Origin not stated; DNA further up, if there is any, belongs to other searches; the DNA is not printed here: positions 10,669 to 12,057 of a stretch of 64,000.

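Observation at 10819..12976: TsaC-TsaE fusion gene directly coupled to tsaD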

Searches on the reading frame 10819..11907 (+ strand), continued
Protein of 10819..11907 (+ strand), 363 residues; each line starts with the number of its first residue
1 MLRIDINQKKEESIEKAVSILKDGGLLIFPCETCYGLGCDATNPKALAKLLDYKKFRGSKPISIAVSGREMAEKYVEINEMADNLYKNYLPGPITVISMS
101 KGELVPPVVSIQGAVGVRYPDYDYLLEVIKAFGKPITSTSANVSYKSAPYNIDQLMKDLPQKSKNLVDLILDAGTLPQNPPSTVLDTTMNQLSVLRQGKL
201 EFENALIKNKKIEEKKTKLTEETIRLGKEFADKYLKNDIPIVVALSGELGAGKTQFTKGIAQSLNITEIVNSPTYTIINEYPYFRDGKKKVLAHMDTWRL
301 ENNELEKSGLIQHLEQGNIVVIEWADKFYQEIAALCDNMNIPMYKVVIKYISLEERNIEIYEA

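Call 27: search_protein_representatives(protein=window:10819-11907:+)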
Query: 363 residues. Proteins with E-value up to 0.001 (for the whole library): 37353; up to 1e-10: 11237; up to 1e-30: 240. The best 150 are listed.
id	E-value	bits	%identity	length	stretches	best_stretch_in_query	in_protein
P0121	5.8e-138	476.3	64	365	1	3-361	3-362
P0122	4.1e-113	394.6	51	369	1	11-362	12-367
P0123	1.1e-86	307.7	46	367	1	10-340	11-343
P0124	6.9e-86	305.1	46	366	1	6-327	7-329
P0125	1.1e-84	301.1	44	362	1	9-360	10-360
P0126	8.3e-84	298.3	50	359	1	14-342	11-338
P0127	1.2e-82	294.4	45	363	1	12-356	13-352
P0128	4.0e-81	289.4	46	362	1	15-337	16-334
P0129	2.9e-80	286.6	44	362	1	9-332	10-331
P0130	3.3e-80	286.4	44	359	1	11-341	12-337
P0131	5.4e-80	285.7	45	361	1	11-356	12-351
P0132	2.3e-79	283.7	42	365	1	1-338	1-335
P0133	9.8e-79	281.6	77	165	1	1-162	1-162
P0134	8.7e-78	278.5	50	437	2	108-328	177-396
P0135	1.1e-77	278.2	45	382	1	4-330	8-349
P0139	5.3e-76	272.6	46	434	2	5-204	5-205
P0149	6.7e-73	262.4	49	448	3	110-282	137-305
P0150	7.0e-73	262.3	38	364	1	7-358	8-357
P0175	5.0e-62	226.6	42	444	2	97-325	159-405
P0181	1.2e-60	222.1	36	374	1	5-358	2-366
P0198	7.4e-56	206.4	35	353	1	10-338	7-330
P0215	2.0e-51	191.8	33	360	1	2-362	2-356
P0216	3.1e-51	191.2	44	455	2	7-203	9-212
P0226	5.6e-49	183.7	42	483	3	111-285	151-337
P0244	3.3e-44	168.0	33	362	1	11-353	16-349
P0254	1.7e-40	155.8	31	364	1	15-362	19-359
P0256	2.8e-40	155.1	36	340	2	13-201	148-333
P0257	4.1e-40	154.6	34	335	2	13-201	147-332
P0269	3.0e-38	148.5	49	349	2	13-178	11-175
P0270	3.2e-38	148.4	36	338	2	4-202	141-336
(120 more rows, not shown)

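Call 28: list_cluster_members(proteins=[P0122, P0123, P0125, P0132, P0150, P0181, P0198, P0215, P0244, P0254])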
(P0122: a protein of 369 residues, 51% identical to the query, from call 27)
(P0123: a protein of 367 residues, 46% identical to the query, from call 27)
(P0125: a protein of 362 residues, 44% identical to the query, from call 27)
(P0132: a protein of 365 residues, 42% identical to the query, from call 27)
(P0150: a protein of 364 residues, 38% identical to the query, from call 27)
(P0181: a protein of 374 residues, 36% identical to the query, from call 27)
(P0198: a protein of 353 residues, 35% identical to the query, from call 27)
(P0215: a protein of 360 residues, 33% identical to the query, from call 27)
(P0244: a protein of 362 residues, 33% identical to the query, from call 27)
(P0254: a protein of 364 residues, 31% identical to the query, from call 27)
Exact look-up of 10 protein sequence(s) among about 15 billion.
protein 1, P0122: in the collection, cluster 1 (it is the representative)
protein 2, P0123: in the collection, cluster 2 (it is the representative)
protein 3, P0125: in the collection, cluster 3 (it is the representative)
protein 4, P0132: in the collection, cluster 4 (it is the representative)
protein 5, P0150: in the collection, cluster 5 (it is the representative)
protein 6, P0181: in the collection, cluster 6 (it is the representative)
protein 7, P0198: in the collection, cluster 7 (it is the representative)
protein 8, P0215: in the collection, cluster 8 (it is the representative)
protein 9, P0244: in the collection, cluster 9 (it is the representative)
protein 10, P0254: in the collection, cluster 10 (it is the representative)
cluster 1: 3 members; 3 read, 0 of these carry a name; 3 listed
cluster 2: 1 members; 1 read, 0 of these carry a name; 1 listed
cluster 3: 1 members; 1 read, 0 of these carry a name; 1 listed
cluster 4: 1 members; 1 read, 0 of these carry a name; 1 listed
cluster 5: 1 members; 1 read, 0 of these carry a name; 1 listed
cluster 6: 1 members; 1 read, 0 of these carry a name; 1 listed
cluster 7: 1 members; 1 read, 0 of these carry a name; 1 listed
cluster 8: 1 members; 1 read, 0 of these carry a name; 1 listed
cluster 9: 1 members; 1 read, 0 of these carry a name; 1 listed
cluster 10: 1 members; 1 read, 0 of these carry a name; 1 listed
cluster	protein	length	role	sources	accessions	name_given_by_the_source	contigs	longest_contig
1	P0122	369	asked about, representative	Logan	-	-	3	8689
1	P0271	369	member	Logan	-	-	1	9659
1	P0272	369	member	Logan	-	-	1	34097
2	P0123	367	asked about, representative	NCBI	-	-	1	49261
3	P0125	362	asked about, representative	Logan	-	-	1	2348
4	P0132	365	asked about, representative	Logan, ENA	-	-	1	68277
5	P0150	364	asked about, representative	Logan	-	-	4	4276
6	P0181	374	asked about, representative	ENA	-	-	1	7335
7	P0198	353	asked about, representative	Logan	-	-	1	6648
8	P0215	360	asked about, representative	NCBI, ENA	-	-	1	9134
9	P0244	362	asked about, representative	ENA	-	-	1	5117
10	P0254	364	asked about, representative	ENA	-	-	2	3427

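Call 31: find_encoding_contigs(protein=P0132, flank=10000, max_places=2)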
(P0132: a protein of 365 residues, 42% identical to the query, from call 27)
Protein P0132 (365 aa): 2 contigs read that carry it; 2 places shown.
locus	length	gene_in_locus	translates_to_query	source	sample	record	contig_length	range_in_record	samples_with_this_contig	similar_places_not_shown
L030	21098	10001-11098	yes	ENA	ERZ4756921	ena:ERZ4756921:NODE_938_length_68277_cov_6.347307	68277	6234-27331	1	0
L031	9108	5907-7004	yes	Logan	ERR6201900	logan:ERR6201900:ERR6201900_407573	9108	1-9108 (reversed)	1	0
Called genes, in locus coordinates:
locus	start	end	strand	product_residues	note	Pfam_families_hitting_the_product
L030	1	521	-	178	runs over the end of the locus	PF00085:Thioredoxin (weak)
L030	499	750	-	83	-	PF12844:HTH_19 (weak), PF13560:HTH_31, PF01381:HTH_3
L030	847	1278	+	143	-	PF09424:YqeY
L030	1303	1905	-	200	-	PF00081:Sod_Fe_N, PF02777:Sod_Fe_C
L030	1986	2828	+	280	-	PF01791:DeoC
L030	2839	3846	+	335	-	PF00730:HhH-GPD, PF00633:HHH (weak)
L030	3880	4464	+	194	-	PF13482:RNase_H_2 (weak)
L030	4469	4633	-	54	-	-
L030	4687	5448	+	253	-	PF02463:SMC_N (faint), PF00005:ABC_tran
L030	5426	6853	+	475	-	PF19295:SufBD_N, PF01458:SUFBD_core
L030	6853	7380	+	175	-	PF01458:SUFBD_core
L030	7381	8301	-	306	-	PF13480:Acetyltransf_6, PF02388:FemAB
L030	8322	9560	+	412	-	PF00155:Aminotran_1_2 (weak), PF00266:Aminotran_5, PF01041:DegT_DnrJ_EryC1 (weak)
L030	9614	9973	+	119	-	PF01592:NifU_N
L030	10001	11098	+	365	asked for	PF01300:Sua5_yciO_yrdC, PF02367:TsaE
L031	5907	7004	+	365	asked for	PF01300:Sua5_yciO_yrdC, PF02367:TsaE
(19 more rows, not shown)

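Call 39: search_protein_families(library=pfam, proteins=[P0256, P0257, P0270, P0134, P0139, P0149, P0216, P0226, P0175, P0269], max_evalue=0.001)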
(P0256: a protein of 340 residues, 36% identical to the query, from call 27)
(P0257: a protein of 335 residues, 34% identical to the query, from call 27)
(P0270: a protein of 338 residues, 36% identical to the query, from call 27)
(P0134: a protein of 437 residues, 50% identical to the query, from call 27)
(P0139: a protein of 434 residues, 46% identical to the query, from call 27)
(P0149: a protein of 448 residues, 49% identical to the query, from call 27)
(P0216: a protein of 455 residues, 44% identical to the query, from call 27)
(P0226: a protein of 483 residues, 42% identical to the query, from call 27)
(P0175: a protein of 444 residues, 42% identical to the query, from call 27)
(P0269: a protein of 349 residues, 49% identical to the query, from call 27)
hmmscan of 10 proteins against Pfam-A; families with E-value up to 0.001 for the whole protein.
P0256 (340 aa): 2 families
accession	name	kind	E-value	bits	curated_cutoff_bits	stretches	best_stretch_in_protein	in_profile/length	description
PF01300.24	Sua5_yciO_yrdC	-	7.1e-52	175.9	25.1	1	155-330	2-178/178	Telomere recombination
PF02367.23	TsaE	-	1.4e-35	122.5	26.6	1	6-141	2-127/128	Threonylcarbamoyl adenosine biosynthesis protein TsaE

P0257 (335 aa): 2 families
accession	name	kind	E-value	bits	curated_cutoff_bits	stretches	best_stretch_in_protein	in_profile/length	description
PF01300.24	Sua5_yciO_yrdC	-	5.1e-54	182.9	25.1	1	154-329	2-178/178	Telomere recombination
PF02367.23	TsaE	-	4.6e-35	120.8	26.6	1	11-135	4-126/128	Threonylcarbamoyl adenosine biosynthesis protein TsaE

P0270 (338 aa): 2 families
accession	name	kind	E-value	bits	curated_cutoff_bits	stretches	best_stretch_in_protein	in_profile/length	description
PF01300.24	Sua5_yciO_yrdC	-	7.2e-55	185.7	25.1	1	156-332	1-178/178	Telomere recombination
PF02367.23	TsaE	-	1.5e-33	115.9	26.6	1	6-137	2-127/128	Threonylcarbamoyl adenosine biosynthesis protein TsaE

P0134 (437 aa): 2 families
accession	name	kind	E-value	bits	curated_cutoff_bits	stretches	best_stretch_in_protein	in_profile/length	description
PF01300.24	Sua5_yciO_yrdC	-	1e-44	152.6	25.1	2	21-109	2-93/178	Telomere recombination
PF02367.23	TsaE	-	1.8e-22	80.1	26.6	1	283-418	2-120/128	Threonylcarbamoyl adenosine biosynthesis protein TsaE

P0139 (434 aa): 2 families
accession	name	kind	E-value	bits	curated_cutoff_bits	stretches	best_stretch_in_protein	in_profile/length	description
PF01300.24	Sua5_yciO_yrdC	-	1.4e-42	145.7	25.1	1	21-199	2-178/178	Telomere recombination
PF02367.23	TsaE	-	1.8e-24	86.5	26.6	1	322-423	17-113/128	Threonylcarbamoyl adenosine biosynthesis protein TsaE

P0149 (448 aa): 2 families
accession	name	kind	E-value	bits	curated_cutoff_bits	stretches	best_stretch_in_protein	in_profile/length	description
PF01300.24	Sua5_yciO_yrdC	-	3.8e-42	144.2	25.1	1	20-225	1-178/178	Telomere recombination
PF02367.23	TsaE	-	4.1e-29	101.6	26.6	2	239-305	2-63/128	Threonylcarbamoyl adenosine biosynthesis protein TsaE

P0216 (455 aa): 2 families
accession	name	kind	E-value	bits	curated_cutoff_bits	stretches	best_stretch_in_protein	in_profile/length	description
PF01300.24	Sua5_yciO_yrdC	-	4.7e-39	134.1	25.1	1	22-207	2-178/178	Telomere recombination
PF02367.23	TsaE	-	2.7e-23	82.7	26.6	2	240-333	3-64/128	Threonylcarbamoyl adenosine biosynthesis protein TsaE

P0226 (483 aa): 2 families
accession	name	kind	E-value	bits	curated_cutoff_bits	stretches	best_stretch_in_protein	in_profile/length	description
PF01300.24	Sua5_yciO_yrdC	-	1.3e-38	132.7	25.1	1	21-255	2-178/178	Telomere recombination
PF02367.23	TsaE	-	6.9e-27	94.4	26.6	2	268-335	2-64/128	Threonylcarbamoyl adenosine biosynthesis protein TsaE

P0175 (444 aa): 2 families
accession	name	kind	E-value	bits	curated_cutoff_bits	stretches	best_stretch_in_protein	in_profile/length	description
PF01300.24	Sua5_yciO_yrdC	-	2.1e-35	122.2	25.1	2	20-100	1-82/178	Telomere recombination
PF02367.23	TsaE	-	5.9e-27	94.6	26.6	1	295-427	2-124/128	Threonylcarbamoyl adenosine biosynthesis protein TsaE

P0269 (349 aa): 1 family
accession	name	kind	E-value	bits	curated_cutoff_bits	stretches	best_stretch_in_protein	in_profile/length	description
PF01300.24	Sua5_yciO_yrdC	-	7.9e-37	126.9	25.1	1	18-172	2-155/178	Telomere recombination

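Call 40: find_encoding_contigs(protein=P0256, flank=8000, max_places=3)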
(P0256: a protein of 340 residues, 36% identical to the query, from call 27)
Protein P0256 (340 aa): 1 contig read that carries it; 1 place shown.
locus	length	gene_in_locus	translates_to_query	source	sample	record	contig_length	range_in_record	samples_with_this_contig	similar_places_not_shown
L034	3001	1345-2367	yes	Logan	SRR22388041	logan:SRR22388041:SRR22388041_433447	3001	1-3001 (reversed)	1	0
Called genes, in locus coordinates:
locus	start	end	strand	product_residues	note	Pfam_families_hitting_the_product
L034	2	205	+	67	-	?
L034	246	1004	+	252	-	-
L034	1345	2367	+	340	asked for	PF02367:TsaE, PF01300:Sua5_yciO_yrdC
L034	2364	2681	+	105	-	PF00814:TsaD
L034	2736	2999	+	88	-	?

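Call 44: find_encoding_contigs(protein=P0257, flank=10000, max_places=3)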
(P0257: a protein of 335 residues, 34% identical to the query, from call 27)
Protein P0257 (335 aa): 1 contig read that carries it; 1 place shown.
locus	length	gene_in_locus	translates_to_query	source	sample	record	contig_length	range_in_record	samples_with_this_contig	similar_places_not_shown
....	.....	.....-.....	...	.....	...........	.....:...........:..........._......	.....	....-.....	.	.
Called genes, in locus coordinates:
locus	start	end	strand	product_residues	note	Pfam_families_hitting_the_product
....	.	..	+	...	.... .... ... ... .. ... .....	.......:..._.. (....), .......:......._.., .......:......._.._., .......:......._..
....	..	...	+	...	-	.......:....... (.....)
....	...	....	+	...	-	-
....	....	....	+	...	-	-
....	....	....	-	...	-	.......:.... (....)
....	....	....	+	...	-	-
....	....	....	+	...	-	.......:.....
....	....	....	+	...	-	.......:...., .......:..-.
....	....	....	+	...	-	-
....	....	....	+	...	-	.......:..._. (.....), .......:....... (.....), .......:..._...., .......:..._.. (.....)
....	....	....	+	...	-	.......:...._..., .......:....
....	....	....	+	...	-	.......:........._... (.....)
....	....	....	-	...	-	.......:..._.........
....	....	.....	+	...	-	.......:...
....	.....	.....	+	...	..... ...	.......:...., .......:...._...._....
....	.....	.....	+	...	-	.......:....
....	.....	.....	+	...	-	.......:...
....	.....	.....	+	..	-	-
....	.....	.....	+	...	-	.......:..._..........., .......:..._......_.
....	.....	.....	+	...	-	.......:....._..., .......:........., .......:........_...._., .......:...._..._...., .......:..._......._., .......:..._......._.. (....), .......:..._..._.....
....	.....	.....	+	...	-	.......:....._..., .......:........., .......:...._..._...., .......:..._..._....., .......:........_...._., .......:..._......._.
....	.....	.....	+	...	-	?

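Call 45: find_encoding_contigs(protein=P0270, flank=10000, max_places=3)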
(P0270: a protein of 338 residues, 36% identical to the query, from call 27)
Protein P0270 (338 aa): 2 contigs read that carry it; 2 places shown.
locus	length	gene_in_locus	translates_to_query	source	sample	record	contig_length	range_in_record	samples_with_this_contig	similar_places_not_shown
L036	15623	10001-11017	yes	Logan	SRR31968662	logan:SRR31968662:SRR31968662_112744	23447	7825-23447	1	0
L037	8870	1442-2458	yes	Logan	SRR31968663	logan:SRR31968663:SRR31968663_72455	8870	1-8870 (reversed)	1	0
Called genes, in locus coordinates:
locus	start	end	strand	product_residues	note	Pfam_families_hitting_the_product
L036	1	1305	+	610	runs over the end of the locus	PF00456:Transketolase_N, PF13292:DXP_synthase_N, PF00676:E1_dh, PF02779:Transket_pyr, PF02780:Transketolase_C, PF22613:Transketolase_C_1 (faint)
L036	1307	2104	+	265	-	PF00459:Inositol_P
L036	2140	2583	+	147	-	-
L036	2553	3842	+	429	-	PF01566:Nramp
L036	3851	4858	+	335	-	PF03462:PCRF, PF00472:RF-1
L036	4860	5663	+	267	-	-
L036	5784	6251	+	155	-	-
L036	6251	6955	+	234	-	PF20720:nSTAND3 (faint), PF00005:ABC_tran, PF13304:AAA_21 (faint)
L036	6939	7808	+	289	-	PF18075:FtsX_ECD, PF02687:FtsX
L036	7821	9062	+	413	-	PF08614:ATG16 (weak), PF24568:CC_PcsB (weak), PF01551:Peptidase_M23 (weak)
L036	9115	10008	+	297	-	-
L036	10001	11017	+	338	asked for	PF02367:TsaE, PF01300:Sua5_yciO_yrdC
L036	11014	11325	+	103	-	PF00814:TsaD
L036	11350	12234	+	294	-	PF00188:CAP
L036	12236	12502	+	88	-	-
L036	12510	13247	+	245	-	PF00483:NTP_transferase, PF12804:NTP_transf_3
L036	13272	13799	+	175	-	PF00293:NUDIX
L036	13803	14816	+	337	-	PF01073:3Beta_HSD, PF01370:Epimerase, PF02719:Polysacc_synt_2, PF04321:RmlD_sub_bind, PF07993:NAD_binding_4, PF13460:NAD_binding_10, PF16363:GDP_Man_Dehyd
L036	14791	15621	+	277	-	?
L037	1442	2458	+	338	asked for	PF02367:TsaE, PF01300:Sua5_yciO_yrdC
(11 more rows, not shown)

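Call 48: find_homologous_proteins(query=A3, max_evalue=0.001)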
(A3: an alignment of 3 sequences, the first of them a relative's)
Query A3 (3 sequences) (105 aa, profile of the alignment): 1591 proteins with E <= 0.001 among 1906 candidates; the best 120 are listed.
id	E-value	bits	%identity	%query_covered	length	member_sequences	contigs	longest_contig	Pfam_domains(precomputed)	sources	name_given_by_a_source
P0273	5.9e-45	169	40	86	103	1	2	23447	PF00814.32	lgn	-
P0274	9.7e-42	159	39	86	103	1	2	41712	PF00814.32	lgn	-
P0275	3.4e-41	157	41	84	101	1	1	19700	PF00814.32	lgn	-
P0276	5.9e-41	156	100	100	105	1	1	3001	PF00814.32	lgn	-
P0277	9.7e-33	130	54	89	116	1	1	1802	PF00814.32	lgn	-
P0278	1.0e-32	130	51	87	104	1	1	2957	PF00814.32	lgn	-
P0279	2.0e-32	129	50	92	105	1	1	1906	PF00814.32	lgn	-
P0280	2.0e-32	129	51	87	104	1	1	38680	PF00814.32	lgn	-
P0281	7.5e-32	127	51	86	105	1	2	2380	PF00814.32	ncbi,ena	-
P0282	1.0e-31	127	48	88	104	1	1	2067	PF00814.32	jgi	jgi:tRNA threonylcarbamoyladenosine biosynthesis protein TsaB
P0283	1.2e-31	127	48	88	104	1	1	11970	PF00814.32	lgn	-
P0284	1.3e-31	126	51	87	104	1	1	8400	PF00814.32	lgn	-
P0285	2.4e-31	126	42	86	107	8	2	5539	PF00814.32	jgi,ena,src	jgi:tRNA threonylcarbamoyladenosine biosynthesis protein TsaB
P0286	2.5e-31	126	50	88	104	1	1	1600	PF00814.32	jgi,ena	-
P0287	2.5e-31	125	48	86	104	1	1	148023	PF00814.32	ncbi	-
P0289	2.9e-31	125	52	89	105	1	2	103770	PF00814.32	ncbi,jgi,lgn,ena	-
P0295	9.4e-31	124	53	87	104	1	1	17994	PF00814.32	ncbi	ncbi:MAG: tRNA (adenosine(37)-N6)-threonylcarbamoyltransferase complex dimerization subunit type 1 T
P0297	9.8e-31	124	52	91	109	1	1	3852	PF00814.32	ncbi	-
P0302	1.7e-30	123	53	88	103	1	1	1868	PF00814.32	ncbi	-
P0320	6.2e-30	121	47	93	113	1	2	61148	PF00814.32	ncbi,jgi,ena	-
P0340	1.5e-29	120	51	87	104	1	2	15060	PF00814.32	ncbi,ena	-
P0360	2.9e-29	119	52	88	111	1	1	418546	PF00814.32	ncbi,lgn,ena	-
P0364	3.2e-29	119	42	87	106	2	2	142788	PF00814.32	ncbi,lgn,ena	-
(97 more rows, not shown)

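Call 49: predict_structure(alignment_id=A1)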
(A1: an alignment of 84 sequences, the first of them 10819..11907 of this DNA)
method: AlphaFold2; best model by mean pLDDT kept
length: 363 residues; sequences in the alignment: 84
mean_pLDDT: 94.9   pTM: 0.80
mean pLDDT of the five models: 94.9, 94.7, 94.4, 94.3, 94.2
residues with pLDDT >= 90: 323; 70-90: 34; 50-70: 6; < 50: 0
segments of 3 or more residues with pLDDT < 50: none
pLDDT, mean of each block of 10 residues (from residue 1): 97 98 98 98 97 83 97 97 94 97 94 96 98 98 93 97 98 97 93 88 73 97 98 94 95 98 98 95 97 96 92 97 93 95 96 95 91
secondary structure, 60 per line:
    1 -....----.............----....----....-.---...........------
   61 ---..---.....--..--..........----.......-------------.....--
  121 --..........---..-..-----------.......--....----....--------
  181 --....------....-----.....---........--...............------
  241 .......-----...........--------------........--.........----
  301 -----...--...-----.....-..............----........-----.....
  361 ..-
elements in order: E2-5 H10-22 E27-30 E35-38 H44-54 H69-73 H80-89 E94-100 E114-118 H123-132 H152-158 H161-164 E169-172 E183-186 E193-196 H202-206 E210-217 H220-234 E241-247 H253-263 E278-285 E288-296 E319-323 H325-338 E343-350 E356-362
